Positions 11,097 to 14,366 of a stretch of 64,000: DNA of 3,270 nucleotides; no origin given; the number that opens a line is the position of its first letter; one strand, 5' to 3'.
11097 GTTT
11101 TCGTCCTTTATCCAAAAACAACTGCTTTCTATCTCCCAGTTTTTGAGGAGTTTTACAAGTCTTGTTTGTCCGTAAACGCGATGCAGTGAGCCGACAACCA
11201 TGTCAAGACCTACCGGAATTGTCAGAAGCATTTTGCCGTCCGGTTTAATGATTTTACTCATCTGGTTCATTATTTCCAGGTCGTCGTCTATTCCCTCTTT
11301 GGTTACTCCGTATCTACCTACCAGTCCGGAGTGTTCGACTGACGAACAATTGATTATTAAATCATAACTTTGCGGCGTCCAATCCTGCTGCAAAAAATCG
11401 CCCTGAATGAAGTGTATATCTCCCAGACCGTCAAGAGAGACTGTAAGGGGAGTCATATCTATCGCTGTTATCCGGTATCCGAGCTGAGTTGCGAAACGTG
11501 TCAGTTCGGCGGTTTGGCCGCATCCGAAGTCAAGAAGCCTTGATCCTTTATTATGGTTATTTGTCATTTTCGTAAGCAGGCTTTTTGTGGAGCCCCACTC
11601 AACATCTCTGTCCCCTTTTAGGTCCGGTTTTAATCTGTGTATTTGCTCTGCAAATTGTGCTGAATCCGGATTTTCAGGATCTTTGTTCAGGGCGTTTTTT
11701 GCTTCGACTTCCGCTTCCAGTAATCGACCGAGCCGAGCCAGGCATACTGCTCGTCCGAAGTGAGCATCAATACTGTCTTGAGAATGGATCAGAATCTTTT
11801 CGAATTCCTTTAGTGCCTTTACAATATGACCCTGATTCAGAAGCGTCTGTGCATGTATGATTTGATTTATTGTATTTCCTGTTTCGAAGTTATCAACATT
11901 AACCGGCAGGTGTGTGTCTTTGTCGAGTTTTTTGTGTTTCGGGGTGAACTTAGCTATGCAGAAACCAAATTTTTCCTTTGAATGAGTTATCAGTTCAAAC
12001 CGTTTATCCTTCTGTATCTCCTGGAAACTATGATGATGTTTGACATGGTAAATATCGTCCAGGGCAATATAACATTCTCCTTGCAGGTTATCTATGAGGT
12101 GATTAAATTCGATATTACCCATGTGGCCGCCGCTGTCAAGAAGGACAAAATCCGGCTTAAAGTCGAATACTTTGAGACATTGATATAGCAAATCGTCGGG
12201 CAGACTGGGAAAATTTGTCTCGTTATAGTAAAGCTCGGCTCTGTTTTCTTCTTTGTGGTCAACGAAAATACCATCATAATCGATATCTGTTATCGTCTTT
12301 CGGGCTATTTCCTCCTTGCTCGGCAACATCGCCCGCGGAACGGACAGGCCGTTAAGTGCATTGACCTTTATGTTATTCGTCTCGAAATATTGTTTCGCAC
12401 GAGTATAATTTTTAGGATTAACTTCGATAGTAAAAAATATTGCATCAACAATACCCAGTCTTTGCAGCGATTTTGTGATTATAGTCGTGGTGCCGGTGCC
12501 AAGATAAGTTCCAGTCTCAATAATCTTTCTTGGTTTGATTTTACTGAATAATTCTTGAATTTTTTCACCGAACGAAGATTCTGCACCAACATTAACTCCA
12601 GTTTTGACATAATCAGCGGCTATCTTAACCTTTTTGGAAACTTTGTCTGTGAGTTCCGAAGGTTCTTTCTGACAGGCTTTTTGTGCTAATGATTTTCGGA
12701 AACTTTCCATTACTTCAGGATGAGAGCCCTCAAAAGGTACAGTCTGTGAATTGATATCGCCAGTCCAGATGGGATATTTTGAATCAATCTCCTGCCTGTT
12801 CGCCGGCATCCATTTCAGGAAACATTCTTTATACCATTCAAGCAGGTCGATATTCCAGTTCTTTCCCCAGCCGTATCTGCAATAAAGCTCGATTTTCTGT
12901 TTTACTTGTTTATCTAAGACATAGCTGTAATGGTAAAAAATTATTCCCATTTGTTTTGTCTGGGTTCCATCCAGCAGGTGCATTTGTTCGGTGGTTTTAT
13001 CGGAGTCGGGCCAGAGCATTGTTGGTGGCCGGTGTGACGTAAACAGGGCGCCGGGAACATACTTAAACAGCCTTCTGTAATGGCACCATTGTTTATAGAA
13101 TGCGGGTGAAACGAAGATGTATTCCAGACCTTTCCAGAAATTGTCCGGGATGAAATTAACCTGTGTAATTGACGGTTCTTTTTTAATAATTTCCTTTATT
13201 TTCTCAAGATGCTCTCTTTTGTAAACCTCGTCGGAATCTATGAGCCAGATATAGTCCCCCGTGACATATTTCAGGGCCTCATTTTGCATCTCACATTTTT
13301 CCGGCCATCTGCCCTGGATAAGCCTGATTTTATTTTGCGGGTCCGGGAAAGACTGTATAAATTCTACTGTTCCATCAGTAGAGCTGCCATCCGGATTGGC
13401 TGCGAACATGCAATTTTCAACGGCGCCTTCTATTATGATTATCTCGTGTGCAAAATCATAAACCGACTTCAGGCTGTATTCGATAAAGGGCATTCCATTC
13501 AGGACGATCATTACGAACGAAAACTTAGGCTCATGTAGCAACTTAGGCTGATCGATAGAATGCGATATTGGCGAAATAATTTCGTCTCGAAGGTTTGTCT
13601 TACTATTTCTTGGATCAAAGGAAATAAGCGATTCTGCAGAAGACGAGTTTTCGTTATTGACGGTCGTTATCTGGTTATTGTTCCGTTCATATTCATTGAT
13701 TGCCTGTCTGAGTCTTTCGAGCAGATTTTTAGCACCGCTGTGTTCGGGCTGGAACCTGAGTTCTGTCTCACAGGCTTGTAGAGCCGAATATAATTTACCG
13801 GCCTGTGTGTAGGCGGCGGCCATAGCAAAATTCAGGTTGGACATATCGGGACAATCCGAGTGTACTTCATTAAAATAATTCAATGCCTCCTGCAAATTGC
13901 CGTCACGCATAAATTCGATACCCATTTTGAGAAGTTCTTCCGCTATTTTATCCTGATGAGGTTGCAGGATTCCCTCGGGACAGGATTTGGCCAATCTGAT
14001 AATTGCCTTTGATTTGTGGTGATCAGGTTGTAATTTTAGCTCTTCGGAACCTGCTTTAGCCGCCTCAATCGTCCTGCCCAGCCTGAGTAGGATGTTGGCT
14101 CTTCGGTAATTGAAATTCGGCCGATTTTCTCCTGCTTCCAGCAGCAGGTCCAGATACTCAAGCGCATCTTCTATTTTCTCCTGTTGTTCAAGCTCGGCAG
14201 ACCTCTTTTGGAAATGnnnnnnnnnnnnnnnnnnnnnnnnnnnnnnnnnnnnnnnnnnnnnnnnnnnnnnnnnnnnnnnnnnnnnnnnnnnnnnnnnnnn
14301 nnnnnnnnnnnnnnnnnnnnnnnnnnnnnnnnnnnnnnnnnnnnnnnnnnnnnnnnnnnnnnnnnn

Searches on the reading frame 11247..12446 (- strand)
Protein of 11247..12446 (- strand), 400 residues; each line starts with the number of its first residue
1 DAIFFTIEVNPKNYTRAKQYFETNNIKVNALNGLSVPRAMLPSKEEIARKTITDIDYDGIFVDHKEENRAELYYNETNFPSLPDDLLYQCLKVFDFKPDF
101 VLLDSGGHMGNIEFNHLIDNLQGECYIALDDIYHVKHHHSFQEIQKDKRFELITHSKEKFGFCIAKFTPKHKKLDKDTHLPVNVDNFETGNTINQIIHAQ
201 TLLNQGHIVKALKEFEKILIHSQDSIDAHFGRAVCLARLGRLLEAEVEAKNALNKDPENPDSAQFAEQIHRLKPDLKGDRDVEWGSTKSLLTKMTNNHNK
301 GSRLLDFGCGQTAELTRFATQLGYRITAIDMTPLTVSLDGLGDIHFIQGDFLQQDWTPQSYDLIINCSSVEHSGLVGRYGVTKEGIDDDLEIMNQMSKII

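Call 30: search_protein_families(library=pfam, proteins=[window:11247-12446:-], max_evalue=0.001)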
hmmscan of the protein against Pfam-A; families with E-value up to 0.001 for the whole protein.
window:11247-12446:- (400 aa): 7 families
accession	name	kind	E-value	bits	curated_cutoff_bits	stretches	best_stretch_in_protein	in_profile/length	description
PF07719.23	TPR_2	-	9.2e-07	29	27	0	227-259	2-34/34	Tetratricopeptide repeat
PF13847.12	Methyltransf_31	-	2.5e-06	27.7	27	1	299-367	2-81/145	Methyltransferase domain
PF13649.12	Methyltransf_25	-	9.1e-06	26.7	27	1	305-372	2-76/97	Methyltransferase domain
PF08241.18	Methyltransf_11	-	1e-05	26.5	21.2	1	305-372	1-72/95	Methyltransferase domain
PF14559.12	TPR_19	-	4.5e-05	24.1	25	1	202-265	1-64/68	Tetratricopeptide repeat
PF13432.12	TPR_16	-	4.9e-05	24.1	32.7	1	198-257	3-62/65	Tetratricopeptide repeat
PF13489.12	Methyltransf_23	-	0.00012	22.3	27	1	289-372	11-93/164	Methyltransferase domain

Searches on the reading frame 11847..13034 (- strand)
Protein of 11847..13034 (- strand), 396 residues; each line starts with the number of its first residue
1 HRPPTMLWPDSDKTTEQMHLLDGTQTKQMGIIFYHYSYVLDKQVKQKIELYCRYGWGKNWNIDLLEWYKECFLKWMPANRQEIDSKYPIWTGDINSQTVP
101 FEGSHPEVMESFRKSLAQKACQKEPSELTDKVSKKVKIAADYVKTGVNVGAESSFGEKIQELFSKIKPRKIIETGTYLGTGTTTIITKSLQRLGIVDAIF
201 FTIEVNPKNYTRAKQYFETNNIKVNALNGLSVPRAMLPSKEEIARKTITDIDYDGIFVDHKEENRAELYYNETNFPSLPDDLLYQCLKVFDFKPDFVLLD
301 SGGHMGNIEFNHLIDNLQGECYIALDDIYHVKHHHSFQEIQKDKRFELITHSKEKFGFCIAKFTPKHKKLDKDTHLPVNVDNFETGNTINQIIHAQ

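Call 69: search_protein_families(library=pfam, proteins=[window:11847-13034:-], max_evalue=1)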
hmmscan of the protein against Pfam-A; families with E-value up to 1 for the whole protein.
window:11847-13034:- (396 aa): 2 families
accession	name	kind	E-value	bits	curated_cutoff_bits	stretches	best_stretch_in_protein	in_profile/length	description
PF04989.18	RMNT_CmcI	-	0.016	15.3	23.2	1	158-232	23-95/206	Rhamnosyl O-methyltransferase/CmcI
PF15750.11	UBZ_FAAP20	-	0.042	14.1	25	1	359-376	7-24/35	Ubiquitin-binding zinc-finger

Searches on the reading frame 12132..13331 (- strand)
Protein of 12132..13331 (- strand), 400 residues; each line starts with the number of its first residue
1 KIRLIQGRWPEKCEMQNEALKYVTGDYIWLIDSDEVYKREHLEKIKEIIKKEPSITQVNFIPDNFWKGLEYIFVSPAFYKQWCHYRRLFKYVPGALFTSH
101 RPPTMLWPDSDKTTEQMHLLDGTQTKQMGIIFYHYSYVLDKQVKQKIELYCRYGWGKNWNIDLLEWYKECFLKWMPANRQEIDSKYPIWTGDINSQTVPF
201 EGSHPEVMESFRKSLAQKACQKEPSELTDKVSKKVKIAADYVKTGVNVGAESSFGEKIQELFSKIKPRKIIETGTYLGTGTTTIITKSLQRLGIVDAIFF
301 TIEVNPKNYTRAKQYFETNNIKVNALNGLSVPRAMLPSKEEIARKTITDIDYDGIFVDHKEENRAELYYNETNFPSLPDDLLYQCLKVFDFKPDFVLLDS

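Call 30: search_protein_families(library=pfam, proteins=[window:12132-13331:-], max_evalue=0.001)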
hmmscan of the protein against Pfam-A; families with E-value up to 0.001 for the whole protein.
window:12132-13331:- (400 aa): 1 family
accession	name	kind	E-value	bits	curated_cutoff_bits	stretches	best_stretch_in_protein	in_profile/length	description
PF00535.33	Glycos_transf_2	-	8.8e-08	32.7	23.3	1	16-60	70-115/168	Glycosyl transferase family 2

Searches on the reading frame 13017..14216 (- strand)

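Call 30: search_protein_families(library=pfam, proteins=[window:13017-14216:-], max_evalue=0.001)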
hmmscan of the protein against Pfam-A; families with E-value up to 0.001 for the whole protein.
window:13017-14216:- (400 aa): 7 families
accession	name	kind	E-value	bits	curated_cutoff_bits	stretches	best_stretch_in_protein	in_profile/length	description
PF00535.33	Glycos_transf_2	-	6.8e-14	52.6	23.3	1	276-355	35-115/168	Glycosyl transferase family 2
PF07719.23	TPR_2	-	3.4e-09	36.6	27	0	92-124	1-33/34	Tetratricopeptide repeat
PF13432.12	TPR_16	-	1.3e-08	35.6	32.7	1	9-65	7-63/65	Tetratricopeptide repeat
PF14559.12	TPR_19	-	4.5e-07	30.5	25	1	103-169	2-68/68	Tetratricopeptide repeat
PF13428.12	TPR_14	-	5.8e-07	30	23.5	0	93-134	2-43/44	Tetratricopeptide repeat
PF12895.13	ANAPC3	-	5.7e-05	23.8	27.2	0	106-176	3-72/82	Anaphase-promoting complex, cyclosome, subunit 3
PF00515.34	TPR_1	-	8.4e-05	22.7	27.8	0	92-118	1-27/34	Tetratricopeptide repeat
